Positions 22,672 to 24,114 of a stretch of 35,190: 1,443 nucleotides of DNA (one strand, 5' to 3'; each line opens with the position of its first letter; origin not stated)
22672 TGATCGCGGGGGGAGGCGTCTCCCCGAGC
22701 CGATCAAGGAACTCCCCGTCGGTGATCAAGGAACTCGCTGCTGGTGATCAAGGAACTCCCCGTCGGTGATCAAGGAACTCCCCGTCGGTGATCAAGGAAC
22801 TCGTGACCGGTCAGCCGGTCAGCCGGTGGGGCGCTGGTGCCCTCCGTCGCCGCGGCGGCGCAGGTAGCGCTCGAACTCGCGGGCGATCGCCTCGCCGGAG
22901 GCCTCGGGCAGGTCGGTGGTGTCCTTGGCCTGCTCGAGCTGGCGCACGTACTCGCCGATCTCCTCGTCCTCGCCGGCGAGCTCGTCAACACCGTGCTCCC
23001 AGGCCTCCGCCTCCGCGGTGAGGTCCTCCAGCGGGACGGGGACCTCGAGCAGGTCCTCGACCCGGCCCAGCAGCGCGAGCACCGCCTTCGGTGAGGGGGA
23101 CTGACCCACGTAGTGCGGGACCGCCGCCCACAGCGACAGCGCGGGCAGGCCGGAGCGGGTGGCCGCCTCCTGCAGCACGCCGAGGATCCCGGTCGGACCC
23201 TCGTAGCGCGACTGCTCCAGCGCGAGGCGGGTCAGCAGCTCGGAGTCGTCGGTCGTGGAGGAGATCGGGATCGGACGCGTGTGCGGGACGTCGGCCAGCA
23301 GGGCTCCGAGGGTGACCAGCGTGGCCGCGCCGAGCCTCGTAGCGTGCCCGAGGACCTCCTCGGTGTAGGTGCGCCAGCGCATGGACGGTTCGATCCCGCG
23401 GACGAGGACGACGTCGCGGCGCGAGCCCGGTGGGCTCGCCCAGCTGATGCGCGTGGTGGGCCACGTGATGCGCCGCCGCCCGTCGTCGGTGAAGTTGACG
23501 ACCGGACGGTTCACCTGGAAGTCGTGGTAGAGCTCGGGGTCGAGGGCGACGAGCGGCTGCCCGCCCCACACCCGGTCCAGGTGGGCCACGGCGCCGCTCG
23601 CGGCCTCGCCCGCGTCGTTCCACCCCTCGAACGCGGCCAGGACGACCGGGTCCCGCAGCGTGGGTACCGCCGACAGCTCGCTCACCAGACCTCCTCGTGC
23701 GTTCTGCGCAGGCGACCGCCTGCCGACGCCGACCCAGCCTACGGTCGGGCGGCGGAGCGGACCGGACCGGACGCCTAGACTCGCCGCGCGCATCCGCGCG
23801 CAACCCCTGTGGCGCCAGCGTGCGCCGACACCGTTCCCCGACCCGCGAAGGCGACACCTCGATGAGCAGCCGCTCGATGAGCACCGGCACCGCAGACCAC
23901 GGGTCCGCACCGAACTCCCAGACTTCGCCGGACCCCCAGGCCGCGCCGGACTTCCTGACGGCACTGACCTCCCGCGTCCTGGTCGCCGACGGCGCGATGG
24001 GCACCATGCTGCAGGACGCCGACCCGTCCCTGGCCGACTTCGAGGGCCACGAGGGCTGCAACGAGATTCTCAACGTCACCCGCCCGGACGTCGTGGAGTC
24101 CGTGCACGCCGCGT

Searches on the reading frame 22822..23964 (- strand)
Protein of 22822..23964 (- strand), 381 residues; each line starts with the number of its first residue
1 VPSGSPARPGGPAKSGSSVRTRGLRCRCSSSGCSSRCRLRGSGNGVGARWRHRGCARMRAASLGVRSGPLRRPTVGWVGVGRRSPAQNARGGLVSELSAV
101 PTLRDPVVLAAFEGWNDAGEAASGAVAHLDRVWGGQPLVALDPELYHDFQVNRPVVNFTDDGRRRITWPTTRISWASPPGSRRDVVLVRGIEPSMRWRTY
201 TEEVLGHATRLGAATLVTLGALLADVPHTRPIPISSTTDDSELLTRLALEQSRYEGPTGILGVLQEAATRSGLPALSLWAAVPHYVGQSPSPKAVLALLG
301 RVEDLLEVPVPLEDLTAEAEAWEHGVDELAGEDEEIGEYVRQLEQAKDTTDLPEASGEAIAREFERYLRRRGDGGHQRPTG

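Call 14: search_protein_families(library=pfam, proteins=[window:22822-23964:-])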
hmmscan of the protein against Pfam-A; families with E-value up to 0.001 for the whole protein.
window:22822-23964:- (381 aa): 1 family
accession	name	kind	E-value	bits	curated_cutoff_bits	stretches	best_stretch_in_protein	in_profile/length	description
PF09754.15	PAC2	-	5.8e-61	206.5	25.8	1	111-330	1-215/215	PAC2 family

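Call 87: search_protein_families(library=ncbifam, proteins=[window:22822-23964:-])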
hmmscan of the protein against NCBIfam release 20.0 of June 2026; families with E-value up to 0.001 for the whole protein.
window:22822-23964:- (381 aa): 1 family
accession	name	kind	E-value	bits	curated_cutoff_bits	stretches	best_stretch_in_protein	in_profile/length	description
TIGR00161.1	TIGR00161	hypoth_equivalog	3.9e-05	23.4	199.25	1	203-333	99-225/239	proteasome assembly chaperone family protein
